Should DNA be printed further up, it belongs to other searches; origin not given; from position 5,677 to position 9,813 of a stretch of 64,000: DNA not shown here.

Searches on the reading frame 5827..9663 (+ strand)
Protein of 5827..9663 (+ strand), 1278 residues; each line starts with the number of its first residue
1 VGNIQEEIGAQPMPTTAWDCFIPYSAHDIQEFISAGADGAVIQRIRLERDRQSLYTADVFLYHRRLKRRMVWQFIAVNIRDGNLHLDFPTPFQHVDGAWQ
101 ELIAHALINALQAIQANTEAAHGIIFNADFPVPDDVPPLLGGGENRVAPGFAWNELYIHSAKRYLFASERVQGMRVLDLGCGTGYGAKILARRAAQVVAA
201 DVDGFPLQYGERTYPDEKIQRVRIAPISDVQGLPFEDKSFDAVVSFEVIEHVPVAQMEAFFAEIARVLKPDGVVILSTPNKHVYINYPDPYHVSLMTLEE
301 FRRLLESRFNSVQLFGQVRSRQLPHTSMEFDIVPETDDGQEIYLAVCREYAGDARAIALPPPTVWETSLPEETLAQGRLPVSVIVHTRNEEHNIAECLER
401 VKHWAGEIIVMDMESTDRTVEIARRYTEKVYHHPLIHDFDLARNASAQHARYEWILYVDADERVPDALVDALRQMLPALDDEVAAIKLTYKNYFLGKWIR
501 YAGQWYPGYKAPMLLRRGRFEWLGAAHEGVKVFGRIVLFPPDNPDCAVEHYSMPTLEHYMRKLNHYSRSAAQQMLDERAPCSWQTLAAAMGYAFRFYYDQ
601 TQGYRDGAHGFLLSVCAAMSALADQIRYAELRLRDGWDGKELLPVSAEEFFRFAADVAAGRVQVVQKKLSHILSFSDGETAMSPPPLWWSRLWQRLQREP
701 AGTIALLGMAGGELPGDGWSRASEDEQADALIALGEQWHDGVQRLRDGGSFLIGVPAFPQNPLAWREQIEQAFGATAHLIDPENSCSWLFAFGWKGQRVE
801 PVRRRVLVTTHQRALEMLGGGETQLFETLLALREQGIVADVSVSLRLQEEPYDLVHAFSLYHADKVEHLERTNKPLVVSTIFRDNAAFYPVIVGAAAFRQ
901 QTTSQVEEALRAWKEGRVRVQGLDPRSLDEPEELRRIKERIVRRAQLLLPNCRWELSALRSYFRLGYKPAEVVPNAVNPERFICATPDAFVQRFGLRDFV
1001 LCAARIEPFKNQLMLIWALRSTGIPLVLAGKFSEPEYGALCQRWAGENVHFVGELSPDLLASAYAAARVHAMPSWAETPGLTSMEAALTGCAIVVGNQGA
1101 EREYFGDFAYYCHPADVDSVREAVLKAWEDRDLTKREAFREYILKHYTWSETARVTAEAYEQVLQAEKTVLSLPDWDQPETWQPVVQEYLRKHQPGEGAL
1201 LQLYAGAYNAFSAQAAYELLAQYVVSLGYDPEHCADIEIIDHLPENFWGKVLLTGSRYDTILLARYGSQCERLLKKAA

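Call 55: search_protein_families(library=pfam, proteins=[window:5827-9663:+], max_evalue=0.0001)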
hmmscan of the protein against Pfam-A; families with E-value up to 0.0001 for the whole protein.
window:5827-9663:+ (1278 aa): 13 families
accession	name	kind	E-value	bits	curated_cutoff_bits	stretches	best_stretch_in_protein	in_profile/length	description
PF08241.18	Methyltransf_11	-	1.4e-22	80.6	21.2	1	177-276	1-95/95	Methyltransferase domain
PF13649.12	Methyltransf_25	-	2.1e-21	76.8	27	1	176-272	1-97/97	Methyltransferase domain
PF13489.12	Methyltransf_23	-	1e-18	68.1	27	1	165-307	14-156/164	Methyltransferase domain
PF00535.33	Glycos_transf_2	-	1.2e-17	64.8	23.3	1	382-503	1-128/168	Glycosyl transferase family 2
PF13847.12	Methyltransf_31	-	5.1e-16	59.1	27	1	172-285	3-114/145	Methyltransferase domain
PF08242.18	Methyltransf_12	-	2.5e-14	54.2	30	1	177-274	1-98/98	Methyltransferase domain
PF00534.26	Glycos_transf_1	-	6.9e-14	52.2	26.4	1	998-1143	16-169/172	Glycosyl transferases group 1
PF02353.26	CMAS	-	5.2e-13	49.4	27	1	172-278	62-166/273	Mycolic acid cyclopropane synthetase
PF13692.12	Glyco_trans_1_4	-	2.8e-11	44.3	27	1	1000-1130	4-142/142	Glycosyl transferases group 1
PF01209.24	Ubie_methyltran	-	9.5e-07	28.8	20.1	1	170-291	45-166/233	ubiE/COQ5 methyltransferase family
PF13704.12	Glyco_tranf_2_4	-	1.1e-06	29.4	27.5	1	388-462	1-82/98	Glycosyl transferase family 2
PF05175.20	MTS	-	1.5e-06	28.4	23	1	172-276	31-138/170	Methyltransferase small domain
PF13524.12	Glyco_trans_1_2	-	6e-05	23.5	25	0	1018-1154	8-140/144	Glycosyl transferase-like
